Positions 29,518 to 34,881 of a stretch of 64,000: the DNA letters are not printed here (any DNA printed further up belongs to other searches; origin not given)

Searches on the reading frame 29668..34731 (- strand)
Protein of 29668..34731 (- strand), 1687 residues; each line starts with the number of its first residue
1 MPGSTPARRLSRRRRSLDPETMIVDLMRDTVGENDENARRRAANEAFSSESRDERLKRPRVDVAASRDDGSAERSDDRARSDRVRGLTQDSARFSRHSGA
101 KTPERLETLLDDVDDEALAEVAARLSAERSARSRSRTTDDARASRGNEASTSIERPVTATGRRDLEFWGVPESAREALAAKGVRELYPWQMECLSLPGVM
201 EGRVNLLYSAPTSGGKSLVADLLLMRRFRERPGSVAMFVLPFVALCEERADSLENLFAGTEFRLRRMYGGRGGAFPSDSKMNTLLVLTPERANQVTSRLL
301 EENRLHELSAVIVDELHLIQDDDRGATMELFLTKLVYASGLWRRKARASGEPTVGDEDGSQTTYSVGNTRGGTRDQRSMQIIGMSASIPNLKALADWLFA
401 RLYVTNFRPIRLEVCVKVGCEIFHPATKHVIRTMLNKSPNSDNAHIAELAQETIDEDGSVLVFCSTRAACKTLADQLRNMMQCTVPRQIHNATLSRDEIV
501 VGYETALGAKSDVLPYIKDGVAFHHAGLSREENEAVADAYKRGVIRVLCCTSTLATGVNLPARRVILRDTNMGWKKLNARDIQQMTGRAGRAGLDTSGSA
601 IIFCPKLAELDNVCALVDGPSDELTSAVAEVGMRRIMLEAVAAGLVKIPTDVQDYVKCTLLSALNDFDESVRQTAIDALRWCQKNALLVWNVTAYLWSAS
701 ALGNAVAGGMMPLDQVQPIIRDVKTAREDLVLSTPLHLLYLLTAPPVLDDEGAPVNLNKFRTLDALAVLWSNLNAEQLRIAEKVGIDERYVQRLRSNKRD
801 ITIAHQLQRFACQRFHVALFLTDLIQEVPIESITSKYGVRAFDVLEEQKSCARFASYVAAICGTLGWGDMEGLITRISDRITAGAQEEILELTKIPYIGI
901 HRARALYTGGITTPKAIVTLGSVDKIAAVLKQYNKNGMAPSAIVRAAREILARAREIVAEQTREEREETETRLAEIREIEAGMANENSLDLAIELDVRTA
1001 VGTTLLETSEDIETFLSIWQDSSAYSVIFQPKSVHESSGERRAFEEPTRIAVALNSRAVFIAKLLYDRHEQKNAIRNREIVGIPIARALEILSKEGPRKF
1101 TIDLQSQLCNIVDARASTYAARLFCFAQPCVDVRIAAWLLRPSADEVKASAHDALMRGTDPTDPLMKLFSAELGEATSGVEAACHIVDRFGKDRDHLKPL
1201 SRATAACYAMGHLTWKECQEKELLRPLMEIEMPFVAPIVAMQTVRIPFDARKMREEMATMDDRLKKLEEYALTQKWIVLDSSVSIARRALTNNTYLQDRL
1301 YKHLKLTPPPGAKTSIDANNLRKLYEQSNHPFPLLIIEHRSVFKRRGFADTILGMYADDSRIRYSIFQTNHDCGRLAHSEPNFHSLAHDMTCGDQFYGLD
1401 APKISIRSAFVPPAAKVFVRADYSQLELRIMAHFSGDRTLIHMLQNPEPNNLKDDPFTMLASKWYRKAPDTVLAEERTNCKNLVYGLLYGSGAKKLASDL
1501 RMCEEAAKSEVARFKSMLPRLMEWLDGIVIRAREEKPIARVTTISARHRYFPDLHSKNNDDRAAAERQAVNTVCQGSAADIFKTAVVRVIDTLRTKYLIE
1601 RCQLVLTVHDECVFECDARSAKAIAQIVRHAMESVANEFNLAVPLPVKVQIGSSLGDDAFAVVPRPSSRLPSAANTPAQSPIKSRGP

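Call 28: search_protein_families(library=pfam, proteins=[window:29668-34731:-], max_evalue=0.0001)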
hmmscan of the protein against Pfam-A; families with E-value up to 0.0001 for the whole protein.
window:29668-34731:- (1687 aa): 6 families
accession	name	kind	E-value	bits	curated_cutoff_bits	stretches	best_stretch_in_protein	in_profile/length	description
PF00476.26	DNA_pol_A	-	1e-80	272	34.3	1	1290-1655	32-379/381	DNA polymerase family A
PF21099.2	POLQ_helical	-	8.3e-25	88.1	27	1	719-881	7-163/163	DNA_pol_Q helicase like region helical domain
PF00270.35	DEAD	-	2e-18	67.1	26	1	196-389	8-161/167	DEAD/DEAH box helicase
PF00271.37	Helicase_C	-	4.5e-12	46.6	23.5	1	520-593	41-110/110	Helicase conserved C-terminal domain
PF20470.4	HTH_61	-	5e-10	40.1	24.3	1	602-688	4-91/92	Helix-turn-helix domain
PF14520.12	HHH_5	-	8.3e-05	23.4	27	0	890-929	2-40/57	Helix-hairpin-helix domain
